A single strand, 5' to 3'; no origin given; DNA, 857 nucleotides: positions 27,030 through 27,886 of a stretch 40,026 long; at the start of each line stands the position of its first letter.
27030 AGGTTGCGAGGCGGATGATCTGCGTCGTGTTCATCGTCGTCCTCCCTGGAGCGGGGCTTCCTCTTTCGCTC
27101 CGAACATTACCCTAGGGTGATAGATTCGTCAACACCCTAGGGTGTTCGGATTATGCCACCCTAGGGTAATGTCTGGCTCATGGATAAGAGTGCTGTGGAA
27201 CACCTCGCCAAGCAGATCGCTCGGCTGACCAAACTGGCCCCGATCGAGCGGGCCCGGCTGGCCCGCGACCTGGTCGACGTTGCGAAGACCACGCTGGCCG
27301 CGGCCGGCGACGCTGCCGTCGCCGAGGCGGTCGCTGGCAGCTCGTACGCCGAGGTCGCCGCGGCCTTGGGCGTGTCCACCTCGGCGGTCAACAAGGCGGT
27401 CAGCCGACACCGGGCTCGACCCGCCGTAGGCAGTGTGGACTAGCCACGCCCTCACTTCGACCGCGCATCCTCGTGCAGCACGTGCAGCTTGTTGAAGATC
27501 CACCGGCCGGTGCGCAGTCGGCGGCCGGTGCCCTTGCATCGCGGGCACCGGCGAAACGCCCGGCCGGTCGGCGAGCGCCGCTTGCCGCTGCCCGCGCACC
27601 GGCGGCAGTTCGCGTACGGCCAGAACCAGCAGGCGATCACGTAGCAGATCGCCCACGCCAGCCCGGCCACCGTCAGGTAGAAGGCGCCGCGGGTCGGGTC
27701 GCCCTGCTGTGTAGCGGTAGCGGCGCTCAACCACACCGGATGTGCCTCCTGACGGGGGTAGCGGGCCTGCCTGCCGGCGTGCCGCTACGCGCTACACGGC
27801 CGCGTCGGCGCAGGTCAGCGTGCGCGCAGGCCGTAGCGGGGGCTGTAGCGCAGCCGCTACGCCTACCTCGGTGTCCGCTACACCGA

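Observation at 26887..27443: Symmetric triple-palindrome operator switch between a small HTH gene and a small membrane-protein cassette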

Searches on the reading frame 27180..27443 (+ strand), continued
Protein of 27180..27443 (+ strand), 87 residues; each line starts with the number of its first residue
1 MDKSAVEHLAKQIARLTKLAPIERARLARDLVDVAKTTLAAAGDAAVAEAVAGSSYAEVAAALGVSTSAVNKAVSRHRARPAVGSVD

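Call 60: search_solved_structures(query=A3, max_evalue=1, show_alignments=2)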
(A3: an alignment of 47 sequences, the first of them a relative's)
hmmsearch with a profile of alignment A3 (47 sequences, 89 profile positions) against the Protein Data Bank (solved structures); distinct sequences matched with E-value up to 1: 24.
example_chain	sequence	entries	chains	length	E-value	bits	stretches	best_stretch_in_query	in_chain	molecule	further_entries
8vd6_A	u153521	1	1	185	6.9e-07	32.7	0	49-82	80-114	CAP REPEAT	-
3tgn_A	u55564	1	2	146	0.046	17.2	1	55-77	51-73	Adc operon repressor AdcR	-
5yi0_B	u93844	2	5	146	0.11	16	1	47-78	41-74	Zinc transport transcriptional regulator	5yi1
9jm7_B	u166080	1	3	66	0.14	15.7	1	4-55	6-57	LRD-2V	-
8aes_A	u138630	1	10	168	0.17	15.4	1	55-76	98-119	Methylated-DNA--protein-cysteine methyltransferase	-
4zyd_A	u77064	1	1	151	0.26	14.8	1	55-78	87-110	Methylated-DNA--protein-cysteine methyltransferase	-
4zyh_A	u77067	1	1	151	0.26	14.8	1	55-78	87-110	Methylated-DNA--protein-cysteine methyltransferase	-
4zyg_A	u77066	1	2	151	0.26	14.8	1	55-78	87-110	Methylated-DNA--protein-cysteine methyltransferase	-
3hug_A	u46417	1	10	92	0.28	14.7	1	23-73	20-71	RNA polymerase sigma factor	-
4zye_A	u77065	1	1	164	0.29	14.6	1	55-78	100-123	Methylated-DNA--protein-cysteine methyltransferase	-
5llq_A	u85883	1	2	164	0.3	14.6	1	55-78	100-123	Methylated-DNA--protein-cysteine methyltransferase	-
6ga0_A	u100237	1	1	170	0.37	14.3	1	55-78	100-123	Methylated-DNA--protein-cysteine methyltransferase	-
6fi9_A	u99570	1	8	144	0.38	14.3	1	52-79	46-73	Transcriptional regulator ZitR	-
5yhy_A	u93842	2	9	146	0.39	14.3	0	56-78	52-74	Zinc transport transcriptional regulator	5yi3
5yhz_A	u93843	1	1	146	0.4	14.2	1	56-78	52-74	Zinc transport transcriptional regulator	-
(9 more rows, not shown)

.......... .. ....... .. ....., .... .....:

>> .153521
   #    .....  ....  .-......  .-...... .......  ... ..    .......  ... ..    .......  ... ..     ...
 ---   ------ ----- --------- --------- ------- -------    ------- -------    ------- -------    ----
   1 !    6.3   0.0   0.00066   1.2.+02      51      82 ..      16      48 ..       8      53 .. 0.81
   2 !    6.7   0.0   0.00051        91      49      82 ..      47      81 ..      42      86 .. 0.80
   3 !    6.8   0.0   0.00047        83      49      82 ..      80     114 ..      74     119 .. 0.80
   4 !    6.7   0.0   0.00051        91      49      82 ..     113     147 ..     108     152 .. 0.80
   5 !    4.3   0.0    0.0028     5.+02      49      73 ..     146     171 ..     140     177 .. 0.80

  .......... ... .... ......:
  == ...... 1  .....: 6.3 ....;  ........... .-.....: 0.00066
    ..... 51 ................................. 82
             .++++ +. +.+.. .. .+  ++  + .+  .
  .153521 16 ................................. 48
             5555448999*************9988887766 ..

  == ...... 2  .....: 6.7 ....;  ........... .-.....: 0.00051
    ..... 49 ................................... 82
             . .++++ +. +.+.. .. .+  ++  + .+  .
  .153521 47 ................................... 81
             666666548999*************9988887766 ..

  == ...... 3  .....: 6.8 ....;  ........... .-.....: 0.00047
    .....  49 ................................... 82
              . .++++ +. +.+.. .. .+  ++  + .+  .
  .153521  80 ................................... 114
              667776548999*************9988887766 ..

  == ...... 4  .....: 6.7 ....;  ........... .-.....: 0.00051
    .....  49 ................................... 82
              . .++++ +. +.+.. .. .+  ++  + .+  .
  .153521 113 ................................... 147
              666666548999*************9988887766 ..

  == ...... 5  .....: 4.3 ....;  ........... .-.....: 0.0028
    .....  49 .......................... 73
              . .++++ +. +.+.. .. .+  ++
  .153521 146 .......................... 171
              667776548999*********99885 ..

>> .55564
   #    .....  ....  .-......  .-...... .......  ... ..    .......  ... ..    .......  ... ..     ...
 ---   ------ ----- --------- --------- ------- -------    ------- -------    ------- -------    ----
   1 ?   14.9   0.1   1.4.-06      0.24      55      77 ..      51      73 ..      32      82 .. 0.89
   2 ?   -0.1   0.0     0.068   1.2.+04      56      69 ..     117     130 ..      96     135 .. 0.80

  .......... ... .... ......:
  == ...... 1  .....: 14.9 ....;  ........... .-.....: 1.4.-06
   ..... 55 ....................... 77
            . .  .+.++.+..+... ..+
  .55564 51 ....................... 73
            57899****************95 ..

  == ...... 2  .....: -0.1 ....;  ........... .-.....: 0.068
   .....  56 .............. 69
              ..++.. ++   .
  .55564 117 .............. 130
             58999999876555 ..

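Call 71: predict_structure(alignment_id=A3)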
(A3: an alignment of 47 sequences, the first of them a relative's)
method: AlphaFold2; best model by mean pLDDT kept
length: 87 residues; sequences in the alignment: 47
mean_pLDDT: 92.5   pTM: 0.76
mean pLDDT of the five models: 92.5, 92.3, 92.0, 91.1, 91.0
residues with pLDDT >= 90: 75; 70-90: 5; 50-70: 4; < 50: 3
segments of 3 or more residues with pLDDT < 50: 85-87
pLDDT, mean of each block of 10 residues (from residue 1): 88 97 98 95 97 98 98 96 54
secondary structure, 60 per line:
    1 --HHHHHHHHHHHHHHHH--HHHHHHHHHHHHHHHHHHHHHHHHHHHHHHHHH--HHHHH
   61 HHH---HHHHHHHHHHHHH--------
elements in order: H3-18 H21-53 H56-63 H67-79

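Call 75: fold_search(model_id=the predicted structure, library=pdb)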
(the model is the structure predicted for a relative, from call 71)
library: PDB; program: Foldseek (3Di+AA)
matches with E <= 10: 131; with E <= 0.001: 0
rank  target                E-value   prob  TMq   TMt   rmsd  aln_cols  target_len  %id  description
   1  1rr7                  7.7e-01  0.57  0.43  0.40   9.0        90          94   18  Crystal structure of the Middle Operon Regulator protein of Bacteriophage Mu (released 2004-08-17)
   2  4cxf_A                1.3e+00  0.33  0.41  0.24  12.5       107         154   20  Structure of CnrH in complex with the cytosolic domain of CnrY (released 2014-04-30)
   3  2o8x_A                1.4e+00  0.57  0.38  0.52   6.5        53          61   30  Crystal structure of the "-35 element" promoter recognition domain of Mycobacterium tuberculosis SigC (released 2006-12-26)
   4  2h27_A                1.5e+00  0.25  0.32  0.38  10.6        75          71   20  Crystal Structure of Escherichia coli SigmaE Region 4 Bound to its-35 Element DNA (released 2006-08-22)
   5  5clv_B                1.7e+00  0.84  0.38  0.35   1.4        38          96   34  Crystal Structure of KorA-operator DNA complex (KorA-OA) (released 2016-04-06)
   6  2h27_D                2.0e+00  0.21  0.32  0.39  10.5        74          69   20  Crystal Structure of Escherichia coli SigmaE Region 4 Bound to its-35 Element DNA (released 2006-08-22)
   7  3hug_G                2.2e+00  0.28  0.32  0.37   8.6        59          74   25  Crystal structure of Mycobacterium tuberculosis anti-sigma factor RslA in complex with -35 promoter binding domain of  (released 2010-03-02)
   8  3zh9                  2.2e+00  0.18  0.35  0.12  10.6        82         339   16  Bacillus subtilis DNA clamp loader delta protein (YqeN) (released 2013-04-03)
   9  2cg4_A                2.4e+00  0.69  0.35  0.22   1.8        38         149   32  Structure of E.coli AsnC (released 2006-04-04)
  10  3hug_C                2.5e+00  0.23  0.32  0.36   8.6        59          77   25  Crystal structure of Mycobacterium tuberculosis anti-sigma factor RslA in complex with -35 promoter binding domain of  (released 2010-03-02)
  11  1trr_A                2.5e+00  0.15  0.41  0.36   9.6        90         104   17  TANDEM BINDING IN CRYSTALS OF A TRP REPRESSOR/OPERATOR HALF-SITE COMPLEX (released 1993-10-21)
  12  5cm3_B                2.7e+00  0.72  0.39  0.36   1.4        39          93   33  Crystal Structure of KorA, a plasmid-encoded, global transcription regulator (released 2016-04-06)
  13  3hug_A                2.7e+00  0.23  0.33  0.36   8.3        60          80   22  Crystal structure of Mycobacterium tuberculosis anti-sigma factor RslA in complex with -35 promoter binding domain of  (released 2010-03-02)
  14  9a4r_A                2.7e+00  0.23  0.36  0.16   7.3        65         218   17  Integrative model of RPSH-RPOB by crosslinking MS and deep learning (released 2024-09-18)
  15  2w7n_B                2.9e+00  0.66  0.39  0.36   1.4        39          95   33  Crystal Structure of KorA Bound to Operator DNA: Insight into Repressor Cooperation in RP4 Gene Regulation (released 2009-02-17)
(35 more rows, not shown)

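Call 80: search_protein_representatives(alignment_id=A3)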
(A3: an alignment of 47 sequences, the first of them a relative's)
Query: 47 sequences, 89 profile positions. Proteins with E-value up to 0.001 (for the whole library): 617; up to 1e-10: 168; up to 1e-30: 0. The best 150 are listed.
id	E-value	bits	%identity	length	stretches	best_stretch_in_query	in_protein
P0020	1.4e-29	118.3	-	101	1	1-85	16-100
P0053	1.9e-27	111.4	-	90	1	1-86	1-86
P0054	2.4e-27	111.1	-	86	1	8-85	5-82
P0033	1.6e-26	108.5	-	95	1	7-86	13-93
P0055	8.7e-26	106.1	-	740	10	46-84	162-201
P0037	5.9e-25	103.4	-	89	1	8-86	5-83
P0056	8.8e-25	102.9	-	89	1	7-87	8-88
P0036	1.4e-24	102.3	-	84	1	2-84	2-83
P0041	1.0e-22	96.3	-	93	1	5-85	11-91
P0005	1.1e-22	96.2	-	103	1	6-87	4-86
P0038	1.3e-22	95.9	-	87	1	7-83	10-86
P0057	1.7e-22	95.6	-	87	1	1-85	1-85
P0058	2.5e-21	91.8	-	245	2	8-83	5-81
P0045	5.9e-21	90.6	-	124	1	4-85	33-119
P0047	8.2e-21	90.2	-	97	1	4-85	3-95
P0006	2.4e-20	88.7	-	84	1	7-84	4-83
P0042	2.0e-18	82.5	-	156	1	4-84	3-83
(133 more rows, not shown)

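Call 81: search_protein_families(library=ncbifam, proteins=[window:27180-27443:+], max_evalue=0.01)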
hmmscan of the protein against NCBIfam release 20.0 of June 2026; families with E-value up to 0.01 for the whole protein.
window:27180-27443:+ (87 aa): 0 families

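Call 82: search_protein_families(library=padloc, proteins=[window:27180-27443:+], max_evalue=0.01)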
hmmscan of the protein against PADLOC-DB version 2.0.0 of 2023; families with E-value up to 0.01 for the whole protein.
window:27180-27443:+ (87 aa): 1 family
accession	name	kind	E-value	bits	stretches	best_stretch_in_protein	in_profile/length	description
PDLC04133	mad1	-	0.009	14.3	0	55-77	7-29/60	mads_1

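Call 84: search_dna_similar(query=window:27180-27443:+, collection=plasmids, mode=protein, max_evalue=0.001, max_rows=20)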
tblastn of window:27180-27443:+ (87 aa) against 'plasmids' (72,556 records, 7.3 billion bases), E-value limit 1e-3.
No match.

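Call 96: fold_search(model_id=the predicted structure, library=viral)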
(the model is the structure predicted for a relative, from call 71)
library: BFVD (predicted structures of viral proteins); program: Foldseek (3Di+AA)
matches with E <= 10: 343; with E <= 0.001: 0
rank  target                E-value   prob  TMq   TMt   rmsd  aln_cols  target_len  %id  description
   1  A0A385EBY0            1.7e-01  0.97  0.53  0.29   8.1        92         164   18  Uncharacterized protein [Caulobacter phage CcrBL10]
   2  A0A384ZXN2            2.0e-01  0.82  0.42  0.45   5.5        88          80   23  Uncharacterized protein [Dickeya phage vB_DsoM_JA29]
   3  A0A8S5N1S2            4.9e-01  0.47  0.38  0.23   8.0       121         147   17  ECF sigma factor [Siphoviridae sp. ctiMX17]
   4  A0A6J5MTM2            7.2e-01  0.35  0.32  0.15  10.4        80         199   24  Sigma70-ECF, RNA polymerase sigma factor, sigma-70 family [uncultured Caudovirales phage]
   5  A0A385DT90            9.8e-01  0.57  0.43  0.12   7.7        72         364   30  Uncharacterized protein [Mycobacterium phage QuickMath]
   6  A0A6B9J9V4            1.0e+00  0.23  0.34  0.35  14.7        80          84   25  Uncharacterized protein [Arthrobacter phage DrYang]
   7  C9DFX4                1.1e+00  0.15  0.28  0.06  11.8        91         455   18  RIIB [Delftia phage PhiW-14]
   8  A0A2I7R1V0            1.2e+00  0.69  0.42  0.58   6.0        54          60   11  (no name in the UniProt tables at hand)
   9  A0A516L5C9            1.3e+00  0.33  0.42  0.19  10.9        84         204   12  (no name in the UniProt tables at hand)
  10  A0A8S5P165            1.3e+00  0.30  0.37  0.41  11.5        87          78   25  ECF sigma factor [Siphoviridae sp. ctEqU3]
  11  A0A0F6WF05            1.3e+00  0.30  0.41  0.29  12.2       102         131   20  Helix-turn-helix DNA binding domain protein [Mycobacterium phage ShedlockHolmes]
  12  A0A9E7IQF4            1.3e+00  0.75  0.38  0.23   7.7        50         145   30  (no name in the UniProt tables at hand)
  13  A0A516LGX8            1.3e+00  0.69  0.32  0.54   3.0        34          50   44  (no name in the UniProt tables at hand)
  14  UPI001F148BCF         1.3e+00  0.28  0.39  0.21   5.2        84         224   10  (no name look-up for this kind of identifier)
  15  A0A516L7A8            1.4e+00  0.51  0.27  0.24   7.7        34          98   26  (no name in the UniProt tables at hand)
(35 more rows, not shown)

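Call 98: find_related_loci(query=A2, collection=genome_contigs, flank=5000)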
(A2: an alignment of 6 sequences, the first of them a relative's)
Query A2 (87 aa) in genome_contigs; peptide patterns used: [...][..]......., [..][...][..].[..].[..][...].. (x = any residue, [..] = any of these).
600 stretches matched a pattern, but none encodes a relative of the query by tblastn (E <= 1e-3).

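Call 99: find_related_loci(query=A2, collection=viral_contigs, flank=6000)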
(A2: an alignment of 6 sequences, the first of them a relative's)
Query A2 (87 aa) in viral_contigs; peptide patterns used: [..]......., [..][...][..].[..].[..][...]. (x = any residue, [..] = any of these).
317 stretches matched a pattern; 7 encode a relative of the query (tblastn E <= 1e-3); 7 distinct loci.
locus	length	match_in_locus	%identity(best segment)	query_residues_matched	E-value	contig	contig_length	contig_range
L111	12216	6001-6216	61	9-80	2e-19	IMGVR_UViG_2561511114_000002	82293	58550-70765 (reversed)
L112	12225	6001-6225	55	1-78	2e-17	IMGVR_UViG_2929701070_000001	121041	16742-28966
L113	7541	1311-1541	62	6-82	1e-15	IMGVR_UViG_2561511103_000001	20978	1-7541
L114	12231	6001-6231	62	6-82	1e-15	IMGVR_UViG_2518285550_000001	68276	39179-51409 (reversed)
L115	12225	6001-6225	51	3-78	2e-13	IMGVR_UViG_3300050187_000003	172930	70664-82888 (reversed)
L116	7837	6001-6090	60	54-81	1e-6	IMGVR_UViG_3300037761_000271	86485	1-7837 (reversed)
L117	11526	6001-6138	43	35-80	1e-6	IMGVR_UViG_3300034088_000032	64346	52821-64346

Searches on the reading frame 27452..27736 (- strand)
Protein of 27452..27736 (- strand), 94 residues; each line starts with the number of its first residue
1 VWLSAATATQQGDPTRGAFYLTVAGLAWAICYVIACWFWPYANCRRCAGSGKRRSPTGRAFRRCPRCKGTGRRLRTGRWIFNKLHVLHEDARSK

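Call 7: search_protein_families(library=pfam, proteins=[window:27452-27736:-], max_evalue=0.1)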
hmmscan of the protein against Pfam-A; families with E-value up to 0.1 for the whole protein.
window:27452-27736:- (94 aa): 5 families
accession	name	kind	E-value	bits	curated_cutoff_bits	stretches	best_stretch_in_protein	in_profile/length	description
PF00684.25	DnaJ_CXXCXGXG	-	6e-05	23.7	32.7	1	44-77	1-31/65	DnaJ central domain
PF15777.11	Anti-TRAP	-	0.00011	22.5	32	1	43-71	12-40/59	Tryptophan RNA-binding attenuator protein inhibitory protein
PF23733.2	GRXCR1-2_C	-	0.0016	18.8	26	1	41-69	9-37/47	GRXCR1/2, C-terminal domain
PF17302.8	DUF5351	-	0.008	16.9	27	0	64-72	20-28/29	Family of unknown function (DUF5351)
PF20833.2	RNase_E_G_Thio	-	0.014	16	26.8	0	64-84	2-22/86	RNase E/G, Thioredoxin-like domain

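Call 8: search_protein_families(library=phrogs, proteins=[window:27452-27736:-], max_evalue=0.1)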
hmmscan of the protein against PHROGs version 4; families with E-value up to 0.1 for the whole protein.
window:27452-27736:- (94 aa): 10 families
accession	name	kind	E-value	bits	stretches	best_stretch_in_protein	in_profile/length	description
phrog_3931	-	unknown function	1.2e-05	26.3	1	26-73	14-56/59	-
phrog_14965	-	unknown function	0.00036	21.1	1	33-73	94-128/200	-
phrog_4046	-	unknown function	0.0018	18.8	1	41-72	49-79/301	-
phrog_26458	-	unknown function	0.0082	17.7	1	43-73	3-31/100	-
phrog_8897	-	unknown function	0.0082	17.5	1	40-72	82-114/119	-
phrog_22148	-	unknown function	0.01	16.7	1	43-72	101-134/140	-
phrog_37414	-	unknown function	0.012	16.3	1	43-74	117-148/204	-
phrog_32167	-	unknown function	0.013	16.3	1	42-73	155-186/285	-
phrog_6060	-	transcription regulation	0.038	14.9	0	43-73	15-49/61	anti-termination protein Q-like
phrog_8027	-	unknown function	0.045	14.9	1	42-72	6-38/153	-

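Call 81: search_protein_families(library=ncbifam, proteins=[window:27452-27736:-], max_evalue=0.01)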
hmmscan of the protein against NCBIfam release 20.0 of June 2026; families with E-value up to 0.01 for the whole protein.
window:27452-27736:- (94 aa): 2 families
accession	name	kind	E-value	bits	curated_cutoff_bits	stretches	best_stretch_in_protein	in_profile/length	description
TIGR02349.1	DnaJ_bact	equivalog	0.00013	21.5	377.2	1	41-83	143-182/354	molecular chaperone DnaJ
NF008035.0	PRK10767.1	subfamily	0.0078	15.3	338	1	42-72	142-169/374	molecular chaperone DnaJ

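Call 82: search_protein_families(library=padloc, proteins=[window:27452-27736:-], max_evalue=0.01)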
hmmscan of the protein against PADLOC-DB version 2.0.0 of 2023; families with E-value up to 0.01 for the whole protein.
window:27452-27736:- (94 aa): 0 families
